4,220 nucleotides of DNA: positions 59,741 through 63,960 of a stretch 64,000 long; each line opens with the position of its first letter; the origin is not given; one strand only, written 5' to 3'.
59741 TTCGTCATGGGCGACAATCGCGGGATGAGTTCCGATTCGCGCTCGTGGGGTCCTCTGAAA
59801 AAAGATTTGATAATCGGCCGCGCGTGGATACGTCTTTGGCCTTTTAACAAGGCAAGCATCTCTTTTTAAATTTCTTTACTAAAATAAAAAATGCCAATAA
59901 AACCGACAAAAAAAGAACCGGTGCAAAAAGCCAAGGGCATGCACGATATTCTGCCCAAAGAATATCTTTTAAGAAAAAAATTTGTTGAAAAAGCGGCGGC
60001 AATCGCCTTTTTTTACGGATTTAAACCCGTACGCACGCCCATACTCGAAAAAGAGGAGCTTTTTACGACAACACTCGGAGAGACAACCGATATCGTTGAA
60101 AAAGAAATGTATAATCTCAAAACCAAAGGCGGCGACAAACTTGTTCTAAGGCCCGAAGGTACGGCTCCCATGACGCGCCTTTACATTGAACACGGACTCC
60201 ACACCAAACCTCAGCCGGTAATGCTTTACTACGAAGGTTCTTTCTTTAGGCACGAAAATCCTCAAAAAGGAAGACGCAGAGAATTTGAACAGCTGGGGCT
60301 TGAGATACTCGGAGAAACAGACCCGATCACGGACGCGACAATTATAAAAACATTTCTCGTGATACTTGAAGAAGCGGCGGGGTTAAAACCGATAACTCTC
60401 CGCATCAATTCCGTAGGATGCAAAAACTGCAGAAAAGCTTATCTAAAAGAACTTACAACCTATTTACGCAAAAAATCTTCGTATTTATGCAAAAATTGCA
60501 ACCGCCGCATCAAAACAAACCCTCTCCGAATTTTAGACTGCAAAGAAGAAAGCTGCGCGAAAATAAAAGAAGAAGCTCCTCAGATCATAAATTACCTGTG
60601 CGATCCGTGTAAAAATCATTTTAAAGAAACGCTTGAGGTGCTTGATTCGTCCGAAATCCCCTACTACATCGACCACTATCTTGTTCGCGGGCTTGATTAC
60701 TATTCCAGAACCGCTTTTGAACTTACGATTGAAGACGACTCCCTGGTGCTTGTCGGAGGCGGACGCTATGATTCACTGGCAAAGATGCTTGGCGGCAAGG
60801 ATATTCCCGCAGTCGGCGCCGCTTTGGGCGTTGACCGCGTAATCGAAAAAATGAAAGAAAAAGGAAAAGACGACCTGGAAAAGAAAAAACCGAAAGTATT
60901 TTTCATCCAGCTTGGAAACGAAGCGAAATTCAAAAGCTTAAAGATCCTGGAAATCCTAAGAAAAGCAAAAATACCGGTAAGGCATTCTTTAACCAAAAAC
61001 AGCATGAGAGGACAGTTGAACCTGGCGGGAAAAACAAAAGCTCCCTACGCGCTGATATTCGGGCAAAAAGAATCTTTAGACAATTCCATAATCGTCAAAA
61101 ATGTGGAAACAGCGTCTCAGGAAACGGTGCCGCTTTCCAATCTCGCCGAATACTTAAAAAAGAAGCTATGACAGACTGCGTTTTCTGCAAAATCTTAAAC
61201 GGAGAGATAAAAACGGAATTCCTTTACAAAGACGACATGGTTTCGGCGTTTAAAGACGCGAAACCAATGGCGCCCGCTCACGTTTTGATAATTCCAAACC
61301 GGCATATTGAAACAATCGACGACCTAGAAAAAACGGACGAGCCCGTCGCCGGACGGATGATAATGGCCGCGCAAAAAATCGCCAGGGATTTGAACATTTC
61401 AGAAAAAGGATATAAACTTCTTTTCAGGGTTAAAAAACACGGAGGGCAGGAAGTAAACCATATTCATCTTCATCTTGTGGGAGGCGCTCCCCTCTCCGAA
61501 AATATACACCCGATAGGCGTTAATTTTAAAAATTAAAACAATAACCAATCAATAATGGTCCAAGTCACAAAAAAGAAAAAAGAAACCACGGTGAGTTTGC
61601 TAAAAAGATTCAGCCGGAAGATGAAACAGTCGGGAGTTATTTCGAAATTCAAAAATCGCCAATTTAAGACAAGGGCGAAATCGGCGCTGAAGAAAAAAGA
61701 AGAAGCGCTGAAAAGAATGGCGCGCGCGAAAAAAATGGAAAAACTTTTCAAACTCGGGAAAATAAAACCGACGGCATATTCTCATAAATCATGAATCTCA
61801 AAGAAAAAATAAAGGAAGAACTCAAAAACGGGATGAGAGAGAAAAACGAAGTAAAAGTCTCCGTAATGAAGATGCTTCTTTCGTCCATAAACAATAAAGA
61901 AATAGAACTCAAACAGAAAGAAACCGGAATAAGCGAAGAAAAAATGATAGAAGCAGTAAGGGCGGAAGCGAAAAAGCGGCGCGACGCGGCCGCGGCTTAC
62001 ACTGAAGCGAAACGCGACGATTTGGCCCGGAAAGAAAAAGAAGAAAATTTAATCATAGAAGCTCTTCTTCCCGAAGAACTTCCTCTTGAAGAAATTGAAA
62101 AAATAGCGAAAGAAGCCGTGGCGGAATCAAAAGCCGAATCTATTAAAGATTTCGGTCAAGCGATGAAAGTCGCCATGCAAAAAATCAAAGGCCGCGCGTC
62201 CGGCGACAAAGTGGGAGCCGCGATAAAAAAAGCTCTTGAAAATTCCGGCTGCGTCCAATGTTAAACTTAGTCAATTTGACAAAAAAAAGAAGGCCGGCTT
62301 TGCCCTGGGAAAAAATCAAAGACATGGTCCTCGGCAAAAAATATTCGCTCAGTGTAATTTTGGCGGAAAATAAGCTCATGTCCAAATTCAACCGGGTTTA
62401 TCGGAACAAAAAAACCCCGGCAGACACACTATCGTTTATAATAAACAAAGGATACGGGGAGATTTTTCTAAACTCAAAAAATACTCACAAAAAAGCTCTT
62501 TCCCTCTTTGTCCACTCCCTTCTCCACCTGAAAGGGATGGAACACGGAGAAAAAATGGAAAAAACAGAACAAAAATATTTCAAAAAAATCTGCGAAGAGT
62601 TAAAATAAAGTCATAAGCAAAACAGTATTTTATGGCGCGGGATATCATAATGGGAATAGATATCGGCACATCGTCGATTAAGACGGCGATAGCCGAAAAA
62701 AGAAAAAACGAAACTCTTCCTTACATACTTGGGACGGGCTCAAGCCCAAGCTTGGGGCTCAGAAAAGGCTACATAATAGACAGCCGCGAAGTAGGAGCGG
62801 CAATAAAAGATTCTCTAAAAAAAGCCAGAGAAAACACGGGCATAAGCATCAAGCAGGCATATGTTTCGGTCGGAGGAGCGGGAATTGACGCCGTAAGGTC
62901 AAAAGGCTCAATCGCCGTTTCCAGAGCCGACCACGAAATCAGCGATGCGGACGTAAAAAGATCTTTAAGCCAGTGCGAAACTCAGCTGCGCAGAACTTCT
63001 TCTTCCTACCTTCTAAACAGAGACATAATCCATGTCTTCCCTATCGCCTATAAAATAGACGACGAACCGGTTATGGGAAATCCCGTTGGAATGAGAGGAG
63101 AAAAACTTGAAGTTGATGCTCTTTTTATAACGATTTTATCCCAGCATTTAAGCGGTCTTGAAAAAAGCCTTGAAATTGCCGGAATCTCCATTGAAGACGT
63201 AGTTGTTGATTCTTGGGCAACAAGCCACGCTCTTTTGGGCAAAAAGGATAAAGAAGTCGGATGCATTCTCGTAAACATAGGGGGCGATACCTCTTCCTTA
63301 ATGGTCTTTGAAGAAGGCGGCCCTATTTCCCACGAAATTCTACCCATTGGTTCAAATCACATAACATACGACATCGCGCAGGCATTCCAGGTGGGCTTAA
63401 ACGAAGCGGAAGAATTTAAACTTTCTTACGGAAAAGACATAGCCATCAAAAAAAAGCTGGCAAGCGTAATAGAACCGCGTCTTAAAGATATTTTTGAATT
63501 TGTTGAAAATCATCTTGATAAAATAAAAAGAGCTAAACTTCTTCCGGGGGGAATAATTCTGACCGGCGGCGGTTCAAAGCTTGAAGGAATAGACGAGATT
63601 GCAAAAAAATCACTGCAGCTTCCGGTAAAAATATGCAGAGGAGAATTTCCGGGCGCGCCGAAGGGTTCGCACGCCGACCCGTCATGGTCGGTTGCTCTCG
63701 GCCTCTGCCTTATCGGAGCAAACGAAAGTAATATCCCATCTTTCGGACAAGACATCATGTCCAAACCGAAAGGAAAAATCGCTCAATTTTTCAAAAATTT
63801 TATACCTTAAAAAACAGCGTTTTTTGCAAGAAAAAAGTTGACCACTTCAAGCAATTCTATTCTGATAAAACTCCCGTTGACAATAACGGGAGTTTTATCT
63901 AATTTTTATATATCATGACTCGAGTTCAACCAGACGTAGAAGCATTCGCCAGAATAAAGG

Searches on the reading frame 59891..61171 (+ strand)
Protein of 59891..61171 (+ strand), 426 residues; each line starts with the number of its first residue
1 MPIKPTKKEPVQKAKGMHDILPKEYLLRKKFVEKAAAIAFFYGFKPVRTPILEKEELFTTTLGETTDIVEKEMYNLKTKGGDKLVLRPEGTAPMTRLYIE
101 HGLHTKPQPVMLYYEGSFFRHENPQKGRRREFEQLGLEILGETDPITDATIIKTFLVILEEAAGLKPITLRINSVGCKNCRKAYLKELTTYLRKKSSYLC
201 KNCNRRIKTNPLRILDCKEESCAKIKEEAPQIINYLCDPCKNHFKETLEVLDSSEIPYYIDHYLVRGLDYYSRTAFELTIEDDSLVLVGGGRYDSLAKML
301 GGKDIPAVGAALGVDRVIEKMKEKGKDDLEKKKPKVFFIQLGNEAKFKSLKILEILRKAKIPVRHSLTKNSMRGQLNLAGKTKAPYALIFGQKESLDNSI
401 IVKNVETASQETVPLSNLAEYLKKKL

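Call 8: search_protein_families(library=pfam, proteins=[window:59891-61171:+], max_evalue=0.00001)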
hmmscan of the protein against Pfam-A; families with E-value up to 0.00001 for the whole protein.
window:59891-61171:+ (426 aa): 3 families
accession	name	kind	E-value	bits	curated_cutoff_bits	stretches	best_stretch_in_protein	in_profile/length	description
PF13393.11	tRNA-synt_His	-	7.6e-41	140.8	25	1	16-317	1-308/308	Histidyl-tRNA synthetase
PF00587.30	tRNA-synt_2b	-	2.9e-11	44.2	29.3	1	74-167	1-98/179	tRNA synthetase class II core domain (G, H, P, S and T)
PF03129.25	HGTP_anticodon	-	5.4e-11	42.9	21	1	335-425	1-94/94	Anticodon binding domain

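Call 55: find_encoding_contigs(protein=window:59891-61171:+, flank=10000, max_places=3)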
Protein window:59891-61171:+ (426 aa): 1 contig read that carries it; 1 place shown.
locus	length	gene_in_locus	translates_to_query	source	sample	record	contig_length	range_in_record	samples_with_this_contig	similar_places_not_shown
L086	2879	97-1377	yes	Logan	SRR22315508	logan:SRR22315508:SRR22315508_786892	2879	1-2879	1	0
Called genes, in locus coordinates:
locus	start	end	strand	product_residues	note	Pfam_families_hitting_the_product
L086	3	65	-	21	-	?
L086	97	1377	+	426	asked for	PF13393:tRNA-synt_His, PF00587:tRNA-synt_2b, PF03129:HGTP_anticodon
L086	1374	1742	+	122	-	PF11969:DcpS_C, PF01230:HIT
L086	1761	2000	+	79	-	-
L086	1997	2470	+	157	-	PF09424:YqeY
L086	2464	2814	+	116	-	PF02130:YbeY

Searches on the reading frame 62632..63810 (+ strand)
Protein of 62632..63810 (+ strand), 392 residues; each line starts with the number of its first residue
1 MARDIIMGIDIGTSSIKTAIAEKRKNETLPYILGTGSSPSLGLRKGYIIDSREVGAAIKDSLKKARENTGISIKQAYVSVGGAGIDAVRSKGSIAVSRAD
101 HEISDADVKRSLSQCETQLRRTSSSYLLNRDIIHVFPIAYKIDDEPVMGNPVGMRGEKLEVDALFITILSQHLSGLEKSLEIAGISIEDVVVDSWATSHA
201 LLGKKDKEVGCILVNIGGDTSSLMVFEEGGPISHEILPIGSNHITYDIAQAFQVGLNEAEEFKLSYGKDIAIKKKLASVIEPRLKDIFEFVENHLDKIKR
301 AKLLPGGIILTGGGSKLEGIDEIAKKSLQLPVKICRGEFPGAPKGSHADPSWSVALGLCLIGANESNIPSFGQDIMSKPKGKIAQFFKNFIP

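Call 8: search_protein_families(library=pfam, proteins=[window:62632-63810:+], max_evalue=0.00001)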
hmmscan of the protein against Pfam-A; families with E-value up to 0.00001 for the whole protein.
window:62632-63810:+ (392 aa): 4 families
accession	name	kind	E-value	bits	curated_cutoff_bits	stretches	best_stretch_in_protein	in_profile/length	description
PF14450.12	FtsA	-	4.4e-25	88.9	31.8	1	212-357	1-127/127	Cell division protein FtsA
PF02491.25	SHS2_FTSA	-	1.6e-14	54.4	25.4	1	82-167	1-79/79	SHS2 domain inserted in FTSA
PF11104.14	PilM_2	-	7.9e-11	41.9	27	1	178-334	143-304/340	Type IV pilus assembly protein PilM;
PF06723.19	MreB_Mbl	-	7.2e-10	38.6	27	1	274-336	240-305/327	MreB/Mbl protein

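Call 15: find_encoding_contigs(protein=window:62632-63810:+, flank=10000, max_places=2)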
Protein window:62632-63810:+ (392 aa): no gene with exactly this product is on record in the collection.
